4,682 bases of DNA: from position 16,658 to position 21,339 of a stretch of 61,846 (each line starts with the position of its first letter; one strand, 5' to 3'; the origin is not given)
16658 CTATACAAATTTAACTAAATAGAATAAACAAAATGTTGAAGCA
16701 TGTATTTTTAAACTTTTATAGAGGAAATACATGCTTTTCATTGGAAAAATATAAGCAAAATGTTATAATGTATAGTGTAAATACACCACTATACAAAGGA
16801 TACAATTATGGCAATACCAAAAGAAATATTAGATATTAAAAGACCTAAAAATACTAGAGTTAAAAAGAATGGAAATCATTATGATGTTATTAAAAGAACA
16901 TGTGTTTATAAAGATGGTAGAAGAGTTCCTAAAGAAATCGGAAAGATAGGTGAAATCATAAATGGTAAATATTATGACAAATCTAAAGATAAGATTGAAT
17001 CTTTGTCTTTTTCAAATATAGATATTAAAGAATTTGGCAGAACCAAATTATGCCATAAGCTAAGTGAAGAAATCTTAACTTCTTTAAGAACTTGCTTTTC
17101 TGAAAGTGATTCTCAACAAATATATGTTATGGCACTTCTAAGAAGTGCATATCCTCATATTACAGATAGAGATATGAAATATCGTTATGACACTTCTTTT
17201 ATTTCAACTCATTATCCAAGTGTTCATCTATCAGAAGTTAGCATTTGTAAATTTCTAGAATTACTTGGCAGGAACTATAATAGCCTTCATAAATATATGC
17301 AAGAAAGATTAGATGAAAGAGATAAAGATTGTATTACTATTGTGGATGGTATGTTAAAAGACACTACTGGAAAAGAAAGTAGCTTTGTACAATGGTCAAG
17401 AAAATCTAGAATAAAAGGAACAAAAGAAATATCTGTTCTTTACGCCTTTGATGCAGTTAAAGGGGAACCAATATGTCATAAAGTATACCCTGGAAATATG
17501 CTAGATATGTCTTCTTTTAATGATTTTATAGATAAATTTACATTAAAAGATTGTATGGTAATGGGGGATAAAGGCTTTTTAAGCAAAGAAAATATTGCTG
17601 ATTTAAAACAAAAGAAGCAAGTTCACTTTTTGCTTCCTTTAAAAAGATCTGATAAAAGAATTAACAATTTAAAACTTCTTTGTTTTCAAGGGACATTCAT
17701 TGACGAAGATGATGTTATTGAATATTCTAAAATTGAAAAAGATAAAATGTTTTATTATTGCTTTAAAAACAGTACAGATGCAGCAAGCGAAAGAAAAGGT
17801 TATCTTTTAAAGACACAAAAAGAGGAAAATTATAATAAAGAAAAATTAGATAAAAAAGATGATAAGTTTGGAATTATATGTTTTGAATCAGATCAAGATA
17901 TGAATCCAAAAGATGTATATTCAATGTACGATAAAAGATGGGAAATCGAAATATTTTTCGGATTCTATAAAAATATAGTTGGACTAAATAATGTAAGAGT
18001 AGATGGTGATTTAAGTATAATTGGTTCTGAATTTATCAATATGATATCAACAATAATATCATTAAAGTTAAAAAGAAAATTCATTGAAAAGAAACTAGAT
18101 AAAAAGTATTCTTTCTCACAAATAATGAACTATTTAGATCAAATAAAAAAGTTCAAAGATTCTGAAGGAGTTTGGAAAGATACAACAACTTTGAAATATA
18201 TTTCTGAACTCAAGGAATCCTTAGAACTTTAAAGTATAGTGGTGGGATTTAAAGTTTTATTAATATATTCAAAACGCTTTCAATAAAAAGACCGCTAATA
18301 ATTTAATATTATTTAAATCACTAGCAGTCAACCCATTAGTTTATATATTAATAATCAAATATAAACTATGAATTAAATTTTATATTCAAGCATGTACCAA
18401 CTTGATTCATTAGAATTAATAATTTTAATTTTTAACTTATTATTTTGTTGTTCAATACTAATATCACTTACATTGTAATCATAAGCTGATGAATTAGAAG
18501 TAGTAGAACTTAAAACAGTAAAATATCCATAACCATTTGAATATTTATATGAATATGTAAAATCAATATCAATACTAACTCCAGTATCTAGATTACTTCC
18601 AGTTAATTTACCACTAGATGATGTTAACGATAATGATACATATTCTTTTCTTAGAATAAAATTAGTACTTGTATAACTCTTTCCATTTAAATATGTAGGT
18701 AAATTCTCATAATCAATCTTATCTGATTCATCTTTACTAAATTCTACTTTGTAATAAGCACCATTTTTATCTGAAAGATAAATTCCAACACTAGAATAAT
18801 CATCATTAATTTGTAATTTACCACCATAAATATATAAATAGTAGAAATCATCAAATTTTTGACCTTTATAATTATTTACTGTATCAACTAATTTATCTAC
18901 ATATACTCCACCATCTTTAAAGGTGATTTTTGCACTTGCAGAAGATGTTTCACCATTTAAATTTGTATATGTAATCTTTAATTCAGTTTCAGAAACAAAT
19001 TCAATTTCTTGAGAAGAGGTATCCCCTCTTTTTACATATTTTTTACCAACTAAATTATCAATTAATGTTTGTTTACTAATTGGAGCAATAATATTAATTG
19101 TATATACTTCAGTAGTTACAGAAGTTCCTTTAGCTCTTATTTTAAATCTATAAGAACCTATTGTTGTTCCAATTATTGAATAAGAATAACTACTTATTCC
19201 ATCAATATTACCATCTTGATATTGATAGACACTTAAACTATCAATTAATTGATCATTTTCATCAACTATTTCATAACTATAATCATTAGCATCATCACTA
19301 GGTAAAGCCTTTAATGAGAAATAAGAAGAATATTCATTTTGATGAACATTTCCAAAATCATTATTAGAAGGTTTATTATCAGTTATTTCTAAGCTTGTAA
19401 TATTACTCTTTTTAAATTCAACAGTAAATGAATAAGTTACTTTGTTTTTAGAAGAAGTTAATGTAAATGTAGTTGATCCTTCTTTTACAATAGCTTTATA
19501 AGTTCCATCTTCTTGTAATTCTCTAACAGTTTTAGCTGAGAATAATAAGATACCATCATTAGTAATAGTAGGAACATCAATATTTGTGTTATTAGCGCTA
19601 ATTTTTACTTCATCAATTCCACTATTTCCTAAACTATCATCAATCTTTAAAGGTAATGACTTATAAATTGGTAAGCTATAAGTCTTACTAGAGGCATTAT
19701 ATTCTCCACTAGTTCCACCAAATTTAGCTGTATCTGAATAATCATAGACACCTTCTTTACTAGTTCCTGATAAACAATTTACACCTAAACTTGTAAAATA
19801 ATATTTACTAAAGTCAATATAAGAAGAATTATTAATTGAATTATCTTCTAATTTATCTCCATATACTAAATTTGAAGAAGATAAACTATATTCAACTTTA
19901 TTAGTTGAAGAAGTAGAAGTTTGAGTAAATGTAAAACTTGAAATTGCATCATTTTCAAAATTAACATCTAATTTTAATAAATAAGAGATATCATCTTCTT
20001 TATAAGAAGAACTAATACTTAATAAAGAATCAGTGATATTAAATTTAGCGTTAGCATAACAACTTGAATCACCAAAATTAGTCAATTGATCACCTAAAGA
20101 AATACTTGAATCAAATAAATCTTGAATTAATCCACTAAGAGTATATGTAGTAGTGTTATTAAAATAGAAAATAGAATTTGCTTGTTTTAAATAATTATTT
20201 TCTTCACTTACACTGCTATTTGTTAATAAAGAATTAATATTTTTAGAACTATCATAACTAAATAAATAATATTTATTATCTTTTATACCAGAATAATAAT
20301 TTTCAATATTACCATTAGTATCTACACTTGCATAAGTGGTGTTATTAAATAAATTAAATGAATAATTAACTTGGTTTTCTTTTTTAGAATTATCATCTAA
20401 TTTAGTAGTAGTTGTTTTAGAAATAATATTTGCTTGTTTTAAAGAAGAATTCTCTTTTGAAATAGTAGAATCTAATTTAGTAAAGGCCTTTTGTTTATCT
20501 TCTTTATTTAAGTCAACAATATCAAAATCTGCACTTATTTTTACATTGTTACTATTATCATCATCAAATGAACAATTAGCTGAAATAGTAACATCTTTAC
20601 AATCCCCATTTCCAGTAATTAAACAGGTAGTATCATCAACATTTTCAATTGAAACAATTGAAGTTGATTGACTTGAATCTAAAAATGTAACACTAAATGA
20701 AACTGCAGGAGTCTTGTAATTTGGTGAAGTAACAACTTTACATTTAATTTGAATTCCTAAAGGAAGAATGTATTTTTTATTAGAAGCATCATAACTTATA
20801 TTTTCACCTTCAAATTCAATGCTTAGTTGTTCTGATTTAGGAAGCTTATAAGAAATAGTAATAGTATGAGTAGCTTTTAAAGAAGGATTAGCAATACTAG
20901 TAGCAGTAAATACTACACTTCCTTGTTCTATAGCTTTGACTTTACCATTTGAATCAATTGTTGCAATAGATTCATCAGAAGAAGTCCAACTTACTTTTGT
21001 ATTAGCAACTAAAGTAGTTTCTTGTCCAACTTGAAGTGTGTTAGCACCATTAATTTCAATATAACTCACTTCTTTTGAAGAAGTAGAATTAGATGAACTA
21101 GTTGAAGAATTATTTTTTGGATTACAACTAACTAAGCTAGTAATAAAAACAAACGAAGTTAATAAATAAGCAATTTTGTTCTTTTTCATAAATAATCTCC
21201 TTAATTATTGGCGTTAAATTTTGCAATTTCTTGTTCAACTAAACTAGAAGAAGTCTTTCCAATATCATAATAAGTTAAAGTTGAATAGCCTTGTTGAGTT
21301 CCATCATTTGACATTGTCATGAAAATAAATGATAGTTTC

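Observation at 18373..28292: Five translationally coupled surface-lipoprotein genes: two InhA/M6-like zinc proteases followed by three large orphan lipoproteins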

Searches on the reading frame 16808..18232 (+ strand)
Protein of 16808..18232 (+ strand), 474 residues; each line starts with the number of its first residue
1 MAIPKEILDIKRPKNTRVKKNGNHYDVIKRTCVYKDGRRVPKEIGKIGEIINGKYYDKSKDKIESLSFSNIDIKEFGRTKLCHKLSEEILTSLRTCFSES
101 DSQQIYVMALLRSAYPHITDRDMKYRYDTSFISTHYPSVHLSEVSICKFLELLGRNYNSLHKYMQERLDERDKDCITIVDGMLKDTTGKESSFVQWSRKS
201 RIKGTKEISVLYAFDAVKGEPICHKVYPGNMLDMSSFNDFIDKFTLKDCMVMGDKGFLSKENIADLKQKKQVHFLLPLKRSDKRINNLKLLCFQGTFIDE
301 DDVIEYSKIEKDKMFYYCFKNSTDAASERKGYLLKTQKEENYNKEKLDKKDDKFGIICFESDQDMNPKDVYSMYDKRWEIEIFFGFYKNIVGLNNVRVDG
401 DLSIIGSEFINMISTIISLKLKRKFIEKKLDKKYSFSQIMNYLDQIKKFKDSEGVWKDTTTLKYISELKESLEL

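Call 3: search_protein_families(library=pfam, proteins=[window:16808-18232:+], max_evalue=0.1)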
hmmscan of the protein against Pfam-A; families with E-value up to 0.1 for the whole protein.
window:16808-18232:+ (474 aa): 1 family
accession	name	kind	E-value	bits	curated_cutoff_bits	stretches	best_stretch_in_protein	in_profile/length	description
PF01609.27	DDE_Tnp_1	-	1e-16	61.7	23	1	173-399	3-182/200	Transposase DDE domain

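Call 4: search_protein_families(library=ncbifam, proteins=[window:16808-18232:+], max_evalue=0.1)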
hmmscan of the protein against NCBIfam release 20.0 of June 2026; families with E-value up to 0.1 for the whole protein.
window:16808-18232:+ (474 aa): 11 families
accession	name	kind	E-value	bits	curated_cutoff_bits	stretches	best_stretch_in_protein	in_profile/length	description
NF033559.2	transpos_IS1634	equivalog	1.5e-39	136.3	100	2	43-290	8-252/483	IS1634 family transposase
NF033592.1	transpos_IS4_1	equivalog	2.8e-15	56.2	115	1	166-397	98-307/332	IS4 family transposase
NF033520.1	transpos_IS982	equivalog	9.5e-07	28.6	130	1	218-283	123-186/243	IS982 family transposase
NF033591.1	transpos_IS4_2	equivalog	2.7e-06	26.7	152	1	249-397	120-256/340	IS4 family transposase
NF049999.1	transpos_IS701_3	equivalog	2.9e-06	26.4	170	1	357-418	296-355/412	IS701 family transposase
NF049921.1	transpos_IS701_2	equivalog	3e-05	23.6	250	1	136-398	25-267/318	IS701 family transposase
NF049925.1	transpos_IS4_4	equivalog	6.5e-05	21.8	250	1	360-395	308-343/449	IS4 family transposase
NF033580.1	transpos_IS5_3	equivalog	9.4e-05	22.1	110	1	195-284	115-207/258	IS5 family transposase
NF033541.0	transpos_ISH3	equivalog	0.00012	21.4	225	1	236-382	135-260/298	ISH3 family transposase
NF033551.1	transpos_IS1182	equivalog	0.00071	18.6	270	1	224-400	284-465/488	IS1182 family transposase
NF033590.1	transpos_IS4_3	equivalog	0.028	13.4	160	1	371-400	272-301/405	IS4 family transposase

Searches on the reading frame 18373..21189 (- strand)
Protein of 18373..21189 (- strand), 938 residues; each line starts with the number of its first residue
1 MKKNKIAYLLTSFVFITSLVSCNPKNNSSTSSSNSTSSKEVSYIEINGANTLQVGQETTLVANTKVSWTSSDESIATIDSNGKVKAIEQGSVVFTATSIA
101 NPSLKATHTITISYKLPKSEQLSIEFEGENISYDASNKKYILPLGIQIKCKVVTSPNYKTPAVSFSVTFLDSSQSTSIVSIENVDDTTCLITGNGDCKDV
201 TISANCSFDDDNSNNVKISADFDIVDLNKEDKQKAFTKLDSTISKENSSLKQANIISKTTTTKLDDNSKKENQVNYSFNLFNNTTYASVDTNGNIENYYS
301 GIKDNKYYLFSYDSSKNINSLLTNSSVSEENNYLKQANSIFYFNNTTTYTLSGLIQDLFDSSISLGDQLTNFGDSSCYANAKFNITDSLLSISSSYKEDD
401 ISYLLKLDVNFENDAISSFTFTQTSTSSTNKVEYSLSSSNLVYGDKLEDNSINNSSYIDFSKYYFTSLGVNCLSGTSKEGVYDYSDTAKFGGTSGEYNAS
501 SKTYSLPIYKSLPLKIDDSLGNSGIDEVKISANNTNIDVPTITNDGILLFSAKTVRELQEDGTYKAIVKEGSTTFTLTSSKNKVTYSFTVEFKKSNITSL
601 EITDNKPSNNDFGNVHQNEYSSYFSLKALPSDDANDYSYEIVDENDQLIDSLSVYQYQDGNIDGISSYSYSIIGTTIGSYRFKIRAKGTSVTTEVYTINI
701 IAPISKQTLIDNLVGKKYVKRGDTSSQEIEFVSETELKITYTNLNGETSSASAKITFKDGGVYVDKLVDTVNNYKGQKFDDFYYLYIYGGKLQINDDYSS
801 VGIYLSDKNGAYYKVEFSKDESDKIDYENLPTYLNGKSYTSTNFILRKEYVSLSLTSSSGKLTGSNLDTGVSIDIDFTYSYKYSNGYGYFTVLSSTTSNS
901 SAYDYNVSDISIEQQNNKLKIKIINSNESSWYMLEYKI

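Call 3: search_protein_families(library=pfam, proteins=[window:18373-21189:-], max_evalue=0.1)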
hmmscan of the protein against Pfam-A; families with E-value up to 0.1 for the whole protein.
window:18373-21189:- (938 aa): 1 family
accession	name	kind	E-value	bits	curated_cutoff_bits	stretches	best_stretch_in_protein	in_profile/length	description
PF02368.24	Big_2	-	1.6e-07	31.6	22.8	1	35-105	6-76/79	Bacterial Ig-like domain (group 2)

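Call 4: search_protein_families(library=ncbifam, proteins=[window:18373-21189:-], max_evalue=0.1)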
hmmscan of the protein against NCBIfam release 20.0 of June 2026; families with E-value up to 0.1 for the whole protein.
window:18373-21189:- (938 aa): 0 families

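Call 17: find_homologous_proteins(query=window:18373-21189:-, max_evalue=0.001)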
Query window:18373-21189:- (938 aa): 36 proteins with E <= 0.001 among 8000 candidates.
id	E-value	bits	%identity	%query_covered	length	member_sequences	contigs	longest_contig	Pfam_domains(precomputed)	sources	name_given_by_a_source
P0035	0.0e+0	1911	97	100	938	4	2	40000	PF02368.25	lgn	-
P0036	0.0e+0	1296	67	99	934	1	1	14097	PF02368.25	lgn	-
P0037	0.0e+0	1027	56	100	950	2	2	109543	PF02368.25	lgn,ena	-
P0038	0.0e+0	1026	56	100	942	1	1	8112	PF02368.25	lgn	-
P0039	0.0e+0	1019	55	100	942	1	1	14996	PF02368.25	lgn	-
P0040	2.2e-298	1011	55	100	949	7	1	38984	PF02368.25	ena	-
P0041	6.1e-20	89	56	3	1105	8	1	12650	PF21764.4,PF26182.1,PF21461.4,PF00047.32,PF22359.3,PF02368.25,PF27334.1,PF20578.5,PF26918.1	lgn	-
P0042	3.6e-14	70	30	17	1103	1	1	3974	PF26182.1,PF01510.31,PF22359.3,PF02368.25,PF20578.5,PF26918.1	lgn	-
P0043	2.3e-13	68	28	13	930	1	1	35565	PF21764.4,PF26182.1,PF21461.4,PF22359.3,PF02368.25,PF20578.5,PF26918.1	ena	-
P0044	4.2e-13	67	35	11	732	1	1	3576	PF21764.4,PF26182.1,PF21461.4,PF22359.3,PF02368.25,PF20578.5,PF06832.19,PF26918.1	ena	-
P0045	1.8e-12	65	34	10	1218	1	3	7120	PF21764.4,PF19190.7,PF26182.1,PF13927.13,PF21461.4,PF05899.19,PF13004.14,PF22359.3,PF02368.25,PF26918.1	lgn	-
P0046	3.5e-9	54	45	5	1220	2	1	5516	PF21764.4,PF19190.7,PF26182.1,PF13927.13,PF21461.4,PF13004.14,PF22359.3,PF02368.25,PF26918.1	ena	-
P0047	1.3e-8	52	40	8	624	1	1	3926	PF21764.4,PF26182.1,PF21461.4,PF18676.7,PF22359.3,PF02368.25,PF26918.1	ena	-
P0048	1.7e-8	52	41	6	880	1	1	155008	PF26182.1,PF21461.4,PF22359.3,PF02368.25,PF26918.1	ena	-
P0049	1.1e-7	49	59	3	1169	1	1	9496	PF26182.1,PF21461.4,PF01510.31,PF22359.3,PF02368.25,PF26918.1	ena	-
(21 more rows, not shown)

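Call 32: search_solved_structures(query=A3, max_evalue=1)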
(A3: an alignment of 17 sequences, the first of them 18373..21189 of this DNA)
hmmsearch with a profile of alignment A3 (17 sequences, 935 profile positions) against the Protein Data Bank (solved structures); distinct sequences matched with E-value up to 1: 28.
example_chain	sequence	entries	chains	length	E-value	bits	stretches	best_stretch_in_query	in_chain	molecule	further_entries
7quz_AAA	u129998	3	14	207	6.4e-13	50.8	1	33-115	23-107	Beta-1,3-glucanase bglH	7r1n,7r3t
6n1a_A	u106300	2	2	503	1.8e-06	29.4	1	63-116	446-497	Carbohydrate-binding protein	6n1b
9ifo_A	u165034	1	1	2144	1.8e-06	29.4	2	66-101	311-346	Teneurin-Like Protein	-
9pt5_A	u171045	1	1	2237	2.2e-06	29.2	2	66-101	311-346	Teneurin-like protein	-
3ncx_A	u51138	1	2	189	4.1e-06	28.2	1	67-109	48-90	Intimin adherence protein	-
2zwk_A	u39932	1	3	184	4e-05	24.9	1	67-109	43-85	Intimin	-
2zqk_A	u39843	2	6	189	4.6e-05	24.7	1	67-109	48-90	Intimin | Intimin adherence protein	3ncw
7x30_P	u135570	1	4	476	4.8e-05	24.7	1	33-129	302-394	Hoc-like protein ORF90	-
8zdj_S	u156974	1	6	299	0.0001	23.6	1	48-114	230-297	Tail Tube Protein (gp13)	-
8zdl_S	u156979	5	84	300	0.0001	23.6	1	48-114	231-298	Tail Tube Protein (gp13)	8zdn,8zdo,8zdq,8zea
7r5j_10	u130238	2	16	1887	0.00022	22.5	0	48-96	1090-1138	Nuclear pore membrane glycoprotein 210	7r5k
8gyr_A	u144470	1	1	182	0.0014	19.8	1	66-112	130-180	Leptospira Immunoglobulin-like protein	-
8gyr_B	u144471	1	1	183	0.0015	19.8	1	66-111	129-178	LigA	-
2mh4_A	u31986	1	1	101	0.0062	17.7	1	65-99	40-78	LigB-like protein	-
2n7s_A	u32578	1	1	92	0.0064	17.7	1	65-99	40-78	Ig-like repeat domain protein 1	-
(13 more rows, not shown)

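Call 53: search_protein_families(library=pfam, alignment_id=A3, max_evalue=0.05)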
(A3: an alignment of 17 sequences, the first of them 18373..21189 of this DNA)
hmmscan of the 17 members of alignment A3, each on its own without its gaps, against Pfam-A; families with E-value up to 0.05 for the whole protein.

A. member 1, window:18373-21189:- (938 aa): 1 family
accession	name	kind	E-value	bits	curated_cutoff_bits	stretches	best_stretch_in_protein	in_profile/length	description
PF02368.24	Big_2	-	1.6e-07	31.6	22.8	1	35-105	6-76/79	Bacterial Ig-like domain (group 2)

B. families by the number of members that match (of 17 scanned): 13 families
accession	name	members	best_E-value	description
PF02368.24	Big_2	17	1.9e-12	Bacterial Ig-like domain (group 2)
PF22359.2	Big-like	5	6.8e-06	Bacterial Ig-like domain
PF13927.12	Ig_3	4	0.00073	Immunoglobulin domain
PF07679.22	I-set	4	0.0015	Immunoglobulin I-set domain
PF10787.14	YfmQ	1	0.00073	Uncharacterised protein from bacillus cereus group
PF09211.15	DUF1958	1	0.015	Domain of unknown function (DUF1958)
PF20578.4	aBig_2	1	0.019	Atrophied bacterial Ig domain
PF16390.11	DUF4999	1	0.02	Domain of unknown function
PF13895.12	Ig_2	1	0.023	Immunoglobulin domain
PF04151.21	PPC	1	0.035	Bacterial pre-peptidase C-terminal domain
PF21461.3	HL_N-beta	1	0.035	Hyaluronate lyase, N-terminal beta-sheet domain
PF23486.1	Ig_TMEM132_5th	1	0.035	TMEM132 fifth domain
PF08695.16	Coa1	1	0.044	Cytochrome oxidase complex assembly protein 1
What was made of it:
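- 18373..21189 (-): P5: a 938-aa lipoprotein with an N-terminal Big_2 Ig-like domain (aa 35-105). The remaining ~830 residues are unassigned. It is the fastest-evolving member (23-57% identity to orthologues). The gap to P4 is 11 nt. Big_2 in 17 of 17 orthologues (call 53).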

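Call 75: find_encoding_contigs(protein=P0035, flank=10000, max_places=3)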
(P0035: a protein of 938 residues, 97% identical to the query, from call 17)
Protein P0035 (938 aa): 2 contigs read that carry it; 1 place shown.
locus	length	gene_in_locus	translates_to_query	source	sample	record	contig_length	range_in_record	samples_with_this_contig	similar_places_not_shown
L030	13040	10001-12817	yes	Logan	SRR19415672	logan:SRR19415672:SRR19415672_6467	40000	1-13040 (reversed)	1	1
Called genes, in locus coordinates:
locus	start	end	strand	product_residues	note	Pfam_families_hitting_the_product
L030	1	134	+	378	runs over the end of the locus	PF00266:Aminotran_5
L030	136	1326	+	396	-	PF22025:ThiI_fer, PF02926:THUMP, PF02568:ThiI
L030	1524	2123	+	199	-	PF05198:IF3_N, PF00707:IF3_C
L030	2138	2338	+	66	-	PF01632:Ribosomal_L35p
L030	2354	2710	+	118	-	PF00453:Ribosomal_L20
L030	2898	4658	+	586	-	PF05547:Peptidase_M6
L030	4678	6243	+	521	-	PF05547:Peptidase_M6 (weak)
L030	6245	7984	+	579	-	-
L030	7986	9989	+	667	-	-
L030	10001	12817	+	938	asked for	PF02368:Big_2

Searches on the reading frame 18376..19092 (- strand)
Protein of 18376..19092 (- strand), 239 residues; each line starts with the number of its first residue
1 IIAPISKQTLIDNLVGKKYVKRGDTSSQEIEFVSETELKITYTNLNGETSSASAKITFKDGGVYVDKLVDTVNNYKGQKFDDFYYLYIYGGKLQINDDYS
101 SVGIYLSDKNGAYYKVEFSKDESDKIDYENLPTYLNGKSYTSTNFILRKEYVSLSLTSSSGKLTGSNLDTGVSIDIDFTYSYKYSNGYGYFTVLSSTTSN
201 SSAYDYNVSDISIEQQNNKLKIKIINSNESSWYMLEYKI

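Call 79: search_protein_families(library=pfam, proteins=[window:18376-19092:-], max_evalue=1)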
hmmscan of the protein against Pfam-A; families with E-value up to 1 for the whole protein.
window:18376-19092:- (239 aa): 1 family
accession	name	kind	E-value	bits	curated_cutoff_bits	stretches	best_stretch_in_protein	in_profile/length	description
PF23614.1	DUF7141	-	0.11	12.7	27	1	107-138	9-40/61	Domain of unknown function (DUF7141)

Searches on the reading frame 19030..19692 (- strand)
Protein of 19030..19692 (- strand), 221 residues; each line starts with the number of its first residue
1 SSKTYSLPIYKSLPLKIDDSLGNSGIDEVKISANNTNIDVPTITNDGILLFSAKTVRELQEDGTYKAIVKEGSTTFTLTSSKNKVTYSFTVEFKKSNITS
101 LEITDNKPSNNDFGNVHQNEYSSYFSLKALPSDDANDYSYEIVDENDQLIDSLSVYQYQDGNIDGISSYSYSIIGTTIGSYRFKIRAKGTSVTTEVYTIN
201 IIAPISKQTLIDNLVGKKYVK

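Call 79: search_protein_families(library=pfam, proteins=[window:19030-19692:-], max_evalue=1)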
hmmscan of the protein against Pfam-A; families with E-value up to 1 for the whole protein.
window:19030-19692:- (221 aa): 4 families
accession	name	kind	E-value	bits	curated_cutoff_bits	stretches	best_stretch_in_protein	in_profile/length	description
PF04522.18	BBMV_Gp1_N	-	0.063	13.3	27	1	5-66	10-68/242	Broad bean mottle virus, Gp1, N-terminal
PF24638.1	KH_DEAH11_1st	-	0.071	13.8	27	0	170-195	31-56/65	DEAH11 eukaryotic type KH-domain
PF10356.15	RRG7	-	0.13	12.1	22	1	52-99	99-146/185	Required for respiratory growth protein 7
PF05030.17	SSXT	-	0.15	12.1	26.2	1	142-169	12-38/62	SSXT protein (N-terminal region)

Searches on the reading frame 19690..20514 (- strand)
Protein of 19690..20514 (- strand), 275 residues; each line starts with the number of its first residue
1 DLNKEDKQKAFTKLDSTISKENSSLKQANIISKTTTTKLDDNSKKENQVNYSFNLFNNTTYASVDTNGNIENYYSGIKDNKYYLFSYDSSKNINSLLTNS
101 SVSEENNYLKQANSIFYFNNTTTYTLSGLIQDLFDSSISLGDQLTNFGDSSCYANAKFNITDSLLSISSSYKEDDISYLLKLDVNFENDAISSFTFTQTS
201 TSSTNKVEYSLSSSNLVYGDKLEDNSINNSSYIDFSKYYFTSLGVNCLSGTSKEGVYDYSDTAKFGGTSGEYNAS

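Call 79: search_protein_families(library=pfam, proteins=[window:19690-20514:-], max_evalue=1)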
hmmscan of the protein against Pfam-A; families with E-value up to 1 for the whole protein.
window:19690-20514:- (275 aa): 0 families
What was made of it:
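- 18373..21189 (-): Nothing else in segment scans (call 79).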

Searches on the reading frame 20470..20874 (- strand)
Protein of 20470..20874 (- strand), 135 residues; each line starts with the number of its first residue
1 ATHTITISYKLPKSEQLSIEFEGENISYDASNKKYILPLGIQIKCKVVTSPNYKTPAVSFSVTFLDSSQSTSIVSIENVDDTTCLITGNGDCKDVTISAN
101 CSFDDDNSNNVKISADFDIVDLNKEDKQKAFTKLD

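Call 79: search_protein_families(library=pfam, proteins=[window:20470-20874:-], max_evalue=1)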
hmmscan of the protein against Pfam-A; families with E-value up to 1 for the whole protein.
window:20470-20874:- (135 aa): 3 families
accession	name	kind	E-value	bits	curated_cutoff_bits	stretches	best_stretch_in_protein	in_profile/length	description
PF06240.19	COXG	-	0.041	14.1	22.2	1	57-116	42-105/140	Carbon monoxide dehydrogenase subunit G (CoxG)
PF20433.3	PKAT_KLD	-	0.05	14.3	27.7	1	79-102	14-37/51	PKAT, KLD domain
PF18667.6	BppU_IgG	-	0.059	14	27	1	87-129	38-81/96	Baseplate upper protein immunoglobulin like domain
